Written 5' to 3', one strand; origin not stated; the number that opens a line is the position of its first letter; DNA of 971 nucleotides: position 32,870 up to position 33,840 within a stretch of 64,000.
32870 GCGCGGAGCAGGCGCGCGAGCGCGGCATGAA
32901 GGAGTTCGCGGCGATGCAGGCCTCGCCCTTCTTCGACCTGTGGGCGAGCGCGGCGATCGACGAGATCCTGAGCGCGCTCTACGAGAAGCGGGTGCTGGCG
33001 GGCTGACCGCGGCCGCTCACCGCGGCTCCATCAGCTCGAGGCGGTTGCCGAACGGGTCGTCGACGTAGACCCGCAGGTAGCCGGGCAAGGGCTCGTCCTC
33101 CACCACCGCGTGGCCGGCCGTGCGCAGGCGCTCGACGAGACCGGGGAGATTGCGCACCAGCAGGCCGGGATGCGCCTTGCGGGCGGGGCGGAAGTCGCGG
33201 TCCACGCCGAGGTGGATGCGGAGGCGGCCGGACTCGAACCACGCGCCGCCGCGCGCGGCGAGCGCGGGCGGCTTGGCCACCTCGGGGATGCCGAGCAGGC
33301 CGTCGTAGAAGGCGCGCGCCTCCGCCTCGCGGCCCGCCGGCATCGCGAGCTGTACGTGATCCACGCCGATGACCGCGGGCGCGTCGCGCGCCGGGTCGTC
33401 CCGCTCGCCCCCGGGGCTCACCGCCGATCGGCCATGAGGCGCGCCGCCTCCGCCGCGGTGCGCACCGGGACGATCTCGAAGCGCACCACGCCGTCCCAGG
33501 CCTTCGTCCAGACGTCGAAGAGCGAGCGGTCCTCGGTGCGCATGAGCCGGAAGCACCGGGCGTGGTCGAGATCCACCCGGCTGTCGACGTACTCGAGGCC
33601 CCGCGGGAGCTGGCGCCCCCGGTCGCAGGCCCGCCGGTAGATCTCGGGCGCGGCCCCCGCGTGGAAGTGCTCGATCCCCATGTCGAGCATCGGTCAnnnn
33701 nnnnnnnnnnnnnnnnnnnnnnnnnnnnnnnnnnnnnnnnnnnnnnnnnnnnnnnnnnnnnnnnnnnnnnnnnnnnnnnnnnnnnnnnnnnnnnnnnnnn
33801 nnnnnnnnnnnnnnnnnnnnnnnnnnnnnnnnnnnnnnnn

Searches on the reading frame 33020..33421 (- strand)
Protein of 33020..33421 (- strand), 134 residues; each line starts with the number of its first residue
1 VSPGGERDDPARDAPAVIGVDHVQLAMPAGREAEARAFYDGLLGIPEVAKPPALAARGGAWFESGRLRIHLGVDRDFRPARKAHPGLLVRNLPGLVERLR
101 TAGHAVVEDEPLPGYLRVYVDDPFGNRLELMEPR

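Call 4: search_protein_families(library=pfam, max_evalue=0.01, proteins=[window:33020-33373:-])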
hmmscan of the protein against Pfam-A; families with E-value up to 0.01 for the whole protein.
seq(118 aa): 2 families
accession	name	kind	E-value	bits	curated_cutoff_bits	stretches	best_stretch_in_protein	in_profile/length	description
PF18029.7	Glyoxalase_6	-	2e-05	25.6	23.6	1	16-114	9-105/106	Glyoxalase-like domain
PF00903.31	Glyoxalase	-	0.00014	22.7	20.6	1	5-114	3-121/121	Glyoxalase/Bleomycin resistance protein/Dioxygenase superfamily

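Call 5: search_protein_families(library=ncbifam, max_evalue=0.01, proteins=[window:33020-33373:-])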
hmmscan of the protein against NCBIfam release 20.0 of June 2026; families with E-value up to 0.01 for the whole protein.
seq(118 aa): 0 families

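Call 46: search_protein_families(library=padloc, max_evalue=0.001, proteins=[window:33020-33421:-])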
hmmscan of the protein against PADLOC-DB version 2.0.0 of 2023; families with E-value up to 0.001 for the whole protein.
window:33020-33421:- (134 aa): 0 families

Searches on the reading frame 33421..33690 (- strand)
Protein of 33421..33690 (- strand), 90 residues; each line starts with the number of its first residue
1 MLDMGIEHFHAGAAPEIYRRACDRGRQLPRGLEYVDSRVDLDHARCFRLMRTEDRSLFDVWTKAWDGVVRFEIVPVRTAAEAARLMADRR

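Call 4: search_protein_families(library=pfam, max_evalue=0.01, proteins=[window:33421-33690:-])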
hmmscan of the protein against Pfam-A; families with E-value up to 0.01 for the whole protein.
seq(90 aa): 1 family
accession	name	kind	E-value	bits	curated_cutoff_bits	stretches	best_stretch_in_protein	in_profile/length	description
PF11746.14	DUF3303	-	8.3e-18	64.7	21.2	1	1-88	1-90/92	Domain of unknown function (DUF3303)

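Call 5: search_protein_families(library=ncbifam, max_evalue=0.01, proteins=[window:33421-33690:-])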
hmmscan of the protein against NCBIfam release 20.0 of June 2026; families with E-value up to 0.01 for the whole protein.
seq(90 aa): 0 families

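Call 46: search_protein_families(library=padloc, max_evalue=0.001, proteins=[window:33421-33690:-])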
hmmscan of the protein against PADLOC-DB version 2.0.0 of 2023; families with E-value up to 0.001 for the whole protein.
window:33421-33690:- (90 aa): 0 families

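Call 60: search_solved_structures(query=window:33421-33690:-, max_evalue=0.01)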
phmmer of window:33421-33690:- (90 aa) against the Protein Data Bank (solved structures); distinct sequences matched with E-value up to 0.01: 0.
